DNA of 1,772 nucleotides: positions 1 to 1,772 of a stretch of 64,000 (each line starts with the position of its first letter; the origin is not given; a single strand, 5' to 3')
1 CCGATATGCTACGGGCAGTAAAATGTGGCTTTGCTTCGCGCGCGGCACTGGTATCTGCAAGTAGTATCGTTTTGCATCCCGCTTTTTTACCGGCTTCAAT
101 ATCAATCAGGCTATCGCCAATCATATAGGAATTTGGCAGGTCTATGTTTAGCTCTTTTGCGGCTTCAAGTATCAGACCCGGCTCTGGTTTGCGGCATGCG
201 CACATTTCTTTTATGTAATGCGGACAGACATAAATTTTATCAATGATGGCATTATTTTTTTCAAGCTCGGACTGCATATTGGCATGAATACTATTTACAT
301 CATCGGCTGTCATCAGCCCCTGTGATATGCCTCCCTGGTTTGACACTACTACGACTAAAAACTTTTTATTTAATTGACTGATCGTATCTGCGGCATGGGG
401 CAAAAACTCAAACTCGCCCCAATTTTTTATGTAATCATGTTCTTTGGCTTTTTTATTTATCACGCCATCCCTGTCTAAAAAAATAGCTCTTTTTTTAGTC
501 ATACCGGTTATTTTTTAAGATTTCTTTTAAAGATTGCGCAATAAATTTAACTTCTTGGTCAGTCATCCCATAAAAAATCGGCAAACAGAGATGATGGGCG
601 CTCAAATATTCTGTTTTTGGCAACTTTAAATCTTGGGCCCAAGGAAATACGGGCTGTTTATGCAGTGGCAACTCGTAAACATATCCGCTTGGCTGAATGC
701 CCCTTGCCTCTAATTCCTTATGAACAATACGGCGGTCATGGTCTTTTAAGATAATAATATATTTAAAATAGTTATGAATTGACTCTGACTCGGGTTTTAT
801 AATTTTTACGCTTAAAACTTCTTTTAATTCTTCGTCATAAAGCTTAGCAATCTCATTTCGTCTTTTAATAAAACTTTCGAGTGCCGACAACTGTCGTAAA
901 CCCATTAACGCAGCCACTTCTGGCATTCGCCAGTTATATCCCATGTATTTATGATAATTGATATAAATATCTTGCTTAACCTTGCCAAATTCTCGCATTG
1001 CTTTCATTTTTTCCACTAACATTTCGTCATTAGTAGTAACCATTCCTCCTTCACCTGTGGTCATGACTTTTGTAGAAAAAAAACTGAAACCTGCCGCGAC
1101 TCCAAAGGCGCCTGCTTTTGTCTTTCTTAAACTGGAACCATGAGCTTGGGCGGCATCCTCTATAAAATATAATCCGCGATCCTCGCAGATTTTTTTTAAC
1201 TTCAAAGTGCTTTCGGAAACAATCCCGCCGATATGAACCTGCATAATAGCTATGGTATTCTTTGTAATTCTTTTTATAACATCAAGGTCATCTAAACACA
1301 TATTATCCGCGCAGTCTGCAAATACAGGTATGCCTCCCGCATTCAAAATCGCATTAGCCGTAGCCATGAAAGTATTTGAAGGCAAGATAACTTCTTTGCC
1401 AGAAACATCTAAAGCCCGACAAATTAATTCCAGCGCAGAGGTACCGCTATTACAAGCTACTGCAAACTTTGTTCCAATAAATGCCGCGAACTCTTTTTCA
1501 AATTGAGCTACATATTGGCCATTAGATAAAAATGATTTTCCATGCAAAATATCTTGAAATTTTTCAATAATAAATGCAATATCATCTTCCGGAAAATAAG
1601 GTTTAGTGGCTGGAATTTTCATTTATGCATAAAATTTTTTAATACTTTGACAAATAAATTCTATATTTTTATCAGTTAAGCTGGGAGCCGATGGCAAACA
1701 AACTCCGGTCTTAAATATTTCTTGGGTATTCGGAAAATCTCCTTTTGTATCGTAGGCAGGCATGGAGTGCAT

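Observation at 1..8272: GDP-heptose module fused to a Gmd/Fcl/Rmd-like trio and two DegT aminotransferases: predicted amino-6-deoxyheptose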

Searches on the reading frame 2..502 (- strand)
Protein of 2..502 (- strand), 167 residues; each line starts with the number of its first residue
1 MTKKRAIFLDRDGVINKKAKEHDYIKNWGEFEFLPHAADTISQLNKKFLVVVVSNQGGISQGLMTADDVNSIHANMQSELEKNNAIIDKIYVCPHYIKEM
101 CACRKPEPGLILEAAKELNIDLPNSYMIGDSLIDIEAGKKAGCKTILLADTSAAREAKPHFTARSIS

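Call 7: search_protein_families(library=pfam, proteins=[window:2-502:-])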
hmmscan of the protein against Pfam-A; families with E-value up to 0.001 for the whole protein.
window:2-502:- (167 aa): 4 families
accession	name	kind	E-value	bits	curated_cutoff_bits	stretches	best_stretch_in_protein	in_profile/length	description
PF13242.12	Hydrolase_like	-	1.7e-13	50.7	22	1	103-157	2-57/75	HAD-hyrolase-like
PF13419.12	HAD_2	-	2.5e-11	44.5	23.8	1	58-147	95-177/178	Haloacid dehalogenase-like hydrolase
PF00702.32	Hydrolase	-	7.7e-10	39.9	26.4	1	13-142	79-191/191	haloacid dehalogenase-like hydrolase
PF08645.17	PNK3P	-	4.7e-07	30.1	22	1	8-131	4-126/161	Polynucleotide kinase 3 phosphatase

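Call 8: search_protein_families(library=ncbifam, proteins=[window:2-502:-])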
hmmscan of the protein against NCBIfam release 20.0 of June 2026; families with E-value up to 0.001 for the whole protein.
window:2-502:- (167 aa): 26 families (the best 25 are shown)
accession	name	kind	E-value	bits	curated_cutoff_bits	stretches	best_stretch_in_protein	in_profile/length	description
NF006506.0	PRK08942.1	equivalog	1.4e-47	161.6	178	1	3-156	2-154/182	D-glycero-beta-D-manno-heptose 1,7-bisphosphate 7-phosphatase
TIGR01656.1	Histidinol-ppas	subfamily_domain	2.1e-42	144.5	84.15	1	6-148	2-145/149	histidinol-phosphate phosphatase domain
NF050049.1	HBPPhtaseGmhB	domain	3.7e-37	127.8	250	1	3-154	2-149/171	D-glycero-alpha-D-manno-heptose-1,7-bisphosphate 7-phosphatase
TIGR00213.1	GmhB_yaeD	subfamily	5.3e-34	117.4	149.6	1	5-153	2-154/176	D-glycero-beta-D-manno-heptose 1,7-bisphosphate 7-phosphatase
TIGR01662.1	HAD-SF-IIIA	subfamily_domain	3.3e-32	111.5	44.6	1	5-150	1-140/141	HAD-IIIA family hydrolase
NF005264.0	PRK06769.1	equivalog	3.3e-30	105.1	217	1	1-156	1-143/175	HAD-IIIA family hydrolase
NF003937.0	PRK05446.1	equivalog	2.4e-24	86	443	1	3-151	2-151/355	bifunctional histidinol-phosphatase/imidazoleglycerol-phosphate dehydratase HisB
TIGR01261.1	hisB_Nterm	equivalog_domain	4.6e-21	75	140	1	5-148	2-146/161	histidinol-phosphatase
NF009696.0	PRK13222.1-3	equivalog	5.1e-09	36.1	359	1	56-147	101-185/223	N-acetylmuramic acid 6-phosphate phosphatase MupP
NF009804.0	PRK13288.1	equivalog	4.7e-08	32.8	218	1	101-156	134-189/215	pyrophosphatase PpaX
NF009695.0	PRK13222.1-2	equivalog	2.5e-07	30.4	225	1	102-148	147-193/226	phosphoglycolate phosphatase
TIGR02253.1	CTE7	subfamily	3.6e-07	30.2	169.75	1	97-166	142-217/221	TIGR02253 family HAD-type hydrolase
TIGR01422.2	phosphonatase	equivalog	6.2e-07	29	220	1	101-153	152-204/251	phosphonoacetaldehyde hydrolase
TIGR01449.2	PGP_bact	equivalog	7.5e-07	28.9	180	1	102-150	138-186/213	phosphoglycolate phosphatase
TIGR01668.1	YqeG_hyp_ppase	hypoth_equivalog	1.7e-06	27.6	89.1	1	30-156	41-143/170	YqeG family HAD IIIA-type phosphatase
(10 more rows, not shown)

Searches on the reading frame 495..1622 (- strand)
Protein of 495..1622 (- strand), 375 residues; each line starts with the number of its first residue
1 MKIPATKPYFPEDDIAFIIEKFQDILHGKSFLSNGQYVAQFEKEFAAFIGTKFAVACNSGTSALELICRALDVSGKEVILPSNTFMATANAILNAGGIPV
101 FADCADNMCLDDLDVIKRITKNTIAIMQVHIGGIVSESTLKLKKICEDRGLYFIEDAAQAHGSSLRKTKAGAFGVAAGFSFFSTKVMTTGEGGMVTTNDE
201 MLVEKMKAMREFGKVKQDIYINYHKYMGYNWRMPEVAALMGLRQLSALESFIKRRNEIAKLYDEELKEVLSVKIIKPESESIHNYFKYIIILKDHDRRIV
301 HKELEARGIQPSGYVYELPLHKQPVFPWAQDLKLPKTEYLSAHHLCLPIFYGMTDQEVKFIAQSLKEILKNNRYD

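Call 7: search_protein_families(library=pfam, proteins=[window:495-1622:-])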
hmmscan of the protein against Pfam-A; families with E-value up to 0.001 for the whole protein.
window:495-1622:- (375 aa): 2 families
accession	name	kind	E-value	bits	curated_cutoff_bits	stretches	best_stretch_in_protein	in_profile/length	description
PF01041.23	DegT_DnrJ_EryC1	-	1.5e-99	334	19.8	1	16-365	5-359/360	DegT/DnrJ/EryC1/StrS aminotransferase family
PF01212.27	Beta_elim_lyase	-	2.4e-08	34.1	27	1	34-275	30-274/288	Beta-eliminating lyase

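Call 8: search_protein_families(library=ncbifam, proteins=[window:495-1622:-])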
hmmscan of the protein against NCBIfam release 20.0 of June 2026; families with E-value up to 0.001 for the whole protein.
window:495-1622:- (375 aa): 8 families
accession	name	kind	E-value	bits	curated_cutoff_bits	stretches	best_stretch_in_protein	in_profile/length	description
TIGR03588.1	PseC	equivalog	2.8e-74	250.3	423.5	1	3-369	2-380/380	UDP-4-amino-4,6-dideoxy-N-acetyl-beta-L-altrosamine transaminase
TIGR04181.1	NHT_00031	hypoth_equivalog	3e-67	227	420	1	30-348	23-357/359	LegC family aminotransferase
TIGR04427.1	PLP_DesI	equivalog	8.2e-60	202.9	650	1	18-365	34-379/390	dTDP-4-dehydro-6-deoxyglucose aminotransferase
NF008687.0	PRK11706.1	equivalog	1.3e-54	185.5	375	1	20-369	15-374/375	dTDP-4-amino-4,6-dideoxygalactose transaminase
NF008658.2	PRK11658.1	equivalog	1.1e-46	159.3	631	1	4-370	6-378/379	UDP-4-amino-4-deoxy-L-arabinose aminotransferase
NF011936.0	PRK15407.1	equivalog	4e-44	151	423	2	30-214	59-252/440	lipopolysaccharide biosynthesis protein RfbH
TIGR02379.1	ECA_wecE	subfamily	1e-38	133.1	434.85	1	22-369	17-375/376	dTDP-4-amino-4,6-dideoxy-D-glucose transaminase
NF004621.0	PRK05957.1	equivalog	3e-06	26.2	498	1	63-158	101-201/389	pyridoxal phosphate-dependent aminotransferase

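Call 11: find_encoding_contigs(protein=window:495-1622:-, flank=10000, max_places=6)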
Protein window:495-1622:- (375 aa): 2 contigs read that carry it; 2 places shown.
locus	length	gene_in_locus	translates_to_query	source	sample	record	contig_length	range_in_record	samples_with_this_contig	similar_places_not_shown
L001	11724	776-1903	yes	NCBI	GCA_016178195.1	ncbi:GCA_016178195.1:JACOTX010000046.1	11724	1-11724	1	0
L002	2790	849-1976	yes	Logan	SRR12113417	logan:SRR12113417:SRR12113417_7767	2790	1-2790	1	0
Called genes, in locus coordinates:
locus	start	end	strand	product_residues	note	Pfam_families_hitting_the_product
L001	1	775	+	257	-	PF01041:DegT_DnrJ_EryC1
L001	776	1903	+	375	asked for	PF01041:DegT_DnrJ_EryC1, PF01212:Beta_elim_lyase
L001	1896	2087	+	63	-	-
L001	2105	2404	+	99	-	PF13419:HAD_2, PF00702:Hydrolase (weak), PF13242:Hydrolase_like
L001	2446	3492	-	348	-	PF00535:Glycos_transf_2, PF13641:Glyco_tranf_2_3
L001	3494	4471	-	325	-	PF00852:Glyco_transf_10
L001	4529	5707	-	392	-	PF01041:DegT_DnrJ_EryC1, PF01212:Beta_elim_lyase (weak), PF00155:Aminotran_1_2, PF01053:Cys_Met_Meta_PP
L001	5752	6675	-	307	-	PF02779:Transket_pyr, PF02780:Transketolase_C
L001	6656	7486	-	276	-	PF00456:Transketolase_N, PF13292:DXP_synthase_N (weak)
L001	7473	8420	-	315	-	PF01073:3Beta_HSD, PF01370:Epimerase, PF02719:Polysacc_synt_2, PF04321:RmlD_sub_bind, PF16363:GDP_Man_Dehyd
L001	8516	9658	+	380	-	PF13439:Glyco_transf_4, PF13579:Glyco_trans_4_4 (weak), PF20706:GT4-conflict, PF00534:Glycos_transf_1, PF13692:Glyco_trans_1_4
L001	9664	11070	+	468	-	-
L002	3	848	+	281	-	?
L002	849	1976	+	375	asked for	PF01041:DegT_DnrJ_EryC1, PF01212:Beta_elim_lyase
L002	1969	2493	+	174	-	PF00702:Hydrolase, PF08645:PNK3P (weak), PF13419:HAD_2, PF13242:Hydrolase_like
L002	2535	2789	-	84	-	?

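Call 16: search_solved_structures(query=window:495-1622:-, max_evalue=1e-30)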
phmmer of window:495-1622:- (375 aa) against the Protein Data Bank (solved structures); distinct sequences matched with E-value up to 1e-30: 27.
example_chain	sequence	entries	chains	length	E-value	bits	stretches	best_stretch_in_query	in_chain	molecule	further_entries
7b0d_A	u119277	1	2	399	2.7e-52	181.5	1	22-369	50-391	Glutamine--scyllo-inositol transaminase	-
3bn1_A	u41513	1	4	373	9.9e-51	176.4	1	33-369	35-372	Perosamine synthetase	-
3dr7_A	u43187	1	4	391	1.2e-50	176.2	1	33-369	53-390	Putative perosamine synthetase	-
3dr4_A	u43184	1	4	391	8e-50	173.4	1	33-369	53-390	Putative perosamine synthetase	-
3frk_A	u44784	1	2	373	2.8e-49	171.6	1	12-365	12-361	QdtB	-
7n63_A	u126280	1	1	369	1.9e-48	168.9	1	31-373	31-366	Putative aminotransferase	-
2fn6_A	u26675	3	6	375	4.4e-42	148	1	24-365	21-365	AMINOTRANSFERASE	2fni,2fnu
7l7x_AAA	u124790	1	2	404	3.3e-40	141.8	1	34-369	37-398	DegT/DnrJ/EryC1/StrS aminotransferase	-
5u1z_A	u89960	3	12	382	5.3e-40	141.1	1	18-365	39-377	Putative aminotransferase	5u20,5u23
5u21_A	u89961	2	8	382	1.5e-39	139.6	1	18-365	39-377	Putative aminotransferase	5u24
2po3_A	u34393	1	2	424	7.3e-39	137.4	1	17-366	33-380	4-dehydrase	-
2oga_A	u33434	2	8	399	7.9e-39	137.3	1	35-351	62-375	Transaminase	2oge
7b0m_AAA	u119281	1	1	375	1.5e-37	133.1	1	30-263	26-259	Sugar aminotransferase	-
9bgp_A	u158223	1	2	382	4.7e-37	131.4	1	8-373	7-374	aminotransferase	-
3uwc_A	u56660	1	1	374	2.4e-36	129.1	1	31-374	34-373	Nucleotide-sugar aminotransferase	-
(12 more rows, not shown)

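Call 56: search_protein_families(library=ncbifam, proteins=[L002:1969-2493:+, L001:3494-4471:-, L001:4529-5707:-, L001:7473-8420:-], max_evalue=1e-10)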
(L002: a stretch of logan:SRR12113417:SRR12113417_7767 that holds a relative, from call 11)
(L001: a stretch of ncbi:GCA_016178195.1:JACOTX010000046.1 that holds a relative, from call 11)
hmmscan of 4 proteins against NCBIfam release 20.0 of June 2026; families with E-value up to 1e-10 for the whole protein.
L002:1969-2493:+ (174 aa): 8 families
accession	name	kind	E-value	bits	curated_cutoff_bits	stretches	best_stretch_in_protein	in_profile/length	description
NF006506.0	PRK08942.1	equivalog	1.1e-47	161.9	178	1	3-158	2-156/182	D-glycero-beta-D-manno-heptose 1,7-bisphosphate 7-phosphatase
TIGR01656.1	Histidinol-ppas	subfamily_domain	2.4e-42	144.3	84.15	1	6-148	2-145/149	histidinol-phosphate phosphatase domain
NF050049.1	HBPPhtaseGmhB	domain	2.2e-37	128.5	250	1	3-156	2-151/171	D-glycero-alpha-D-manno-heptose-1,7-bisphosphate 7-phosphatase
TIGR00213.1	GmhB_yaeD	subfamily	4.4e-34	117.7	149.6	1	5-155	2-156/176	D-glycero-beta-D-manno-heptose 1,7-bisphosphate 7-phosphatase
TIGR01662.1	HAD-SF-IIIA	subfamily_domain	3.8e-32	111.3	44.6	1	5-150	1-140/141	HAD-IIIA family hydrolase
NF005264.0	PRK06769.1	equivalog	3.2e-30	105.2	217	1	1-157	1-144/175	HAD-IIIA family hydrolase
NF003937.0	PRK05446.1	equivalog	2.6e-24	85.9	443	1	3-151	2-151/355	bifunctional histidinol-phosphatase/imidazoleglycerol-phosphate dehydratase HisB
TIGR01261.1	hisB_Nterm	equivalog_domain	5.2e-21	74.8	140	1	5-148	2-146/161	histidinol-phosphatase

L001:3494-4471:- (325 aa): 0 families

L001:4529-5707:- (392 aa): 7 families
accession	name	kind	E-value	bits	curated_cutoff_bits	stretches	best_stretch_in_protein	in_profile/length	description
NF011936.0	PRK15407.1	equivalog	7.4e-102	341.3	423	1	5-387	48-436/440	lipopolysaccharide biosynthesis protein RfbH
TIGR03588.1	PseC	equivalog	5.9e-51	173.5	423.5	1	5-385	12-378/380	UDP-4-amino-4,6-dideoxy-N-acetyl-beta-L-altrosamine transaminase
TIGR04181.1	NHT_00031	hypoth_equivalog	8.3e-47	159.8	420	1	19-198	27-221/359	LegC family aminotransferase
NF008687.0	PRK11706.1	equivalog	5.6e-40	137.2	375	1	13-327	20-317/375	dTDP-4-amino-4,6-dideoxygalactose transaminase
NF008658.2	PRK11658.1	equivalog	1.3e-34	119.5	631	1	3-326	13-320/379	UDP-4-amino-4-deoxy-L-arabinose aminotransferase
TIGR02379.1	ECA_wecE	subfamily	1.6e-33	116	434.85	1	20-325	29-316/376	dTDP-4-amino-4,6-dideoxy-D-glucose transaminase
TIGR04427.1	PLP_DesI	equivalog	1.1e-30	107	650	1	20-202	50-229/390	dTDP-4-dehydro-6-deoxyglucose aminotransferase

L001:7473-8420:- (315 aa): 12 families
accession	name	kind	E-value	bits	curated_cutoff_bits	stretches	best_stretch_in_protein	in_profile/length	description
TIGR01181.1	dTDP_gluc_dehyt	equivalog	2.5e-41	141.8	365.1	1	3-309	1-315/321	dTDP-glucose 4,6-dehydratase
TIGR04180.1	EDH_00030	hypoth_equivalog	2.9e-36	125.1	475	1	4-292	1-296/297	NAD-dependent 4,6-dehydratase LegB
TIGR01179.1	galE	equivalog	6.4e-35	120.5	262.3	1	3-309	1-329/332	UDP-glucose 4-epimerase GalE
TIGR02622.1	CDP_4_6_dhtase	equivalog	5.7e-31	107.9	278.45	1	2-308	5-333/352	CDP-glucose 4,6-dehydratase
TIGR02197.1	heptose_epim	equivalog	2.3e-26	92.7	274.6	1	4-307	1-315/316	ADP-glyceromanno-heptose 6-epimerase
NF011728.1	PRK15181.1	equivalog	2.3e-19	69.6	760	1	2-313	16-346/348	Vi polysaccharide biosynthesis UDP-N-acetylglucosaminuronic acid C-4 epimerase TviC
NF007490.0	PRK10084.1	subfamily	6.6e-19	68.1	649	1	3-308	2-337/361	dTDP-glucose 4,6-dehydratase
NF007582.0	PRK10217.1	equivalog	3e-17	62.8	698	1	1-310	1-336/355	dTDP-glucose 4,6-dehydratase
NF047922.1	GDPFucSynFcl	equivalog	2.9e-15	56.5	500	1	51-308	35-304/308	GDP-L-fucose synthase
NF007956.0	PRK10675.1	subfamily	3.9e-14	52.5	394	0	204-308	229-332/338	UDP-glucose 4-epimerase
TIGR01214.1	rmlD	equivalog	9.8e-12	44.5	224.05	1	3-151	1-132/285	dTDP-4-dehydrorhamnose reductase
TIGR03466.1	HpnA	hypoth_equivalog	7.3e-11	41.5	367.65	0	3-257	2-249/327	hopanoid-associated sugar epimerase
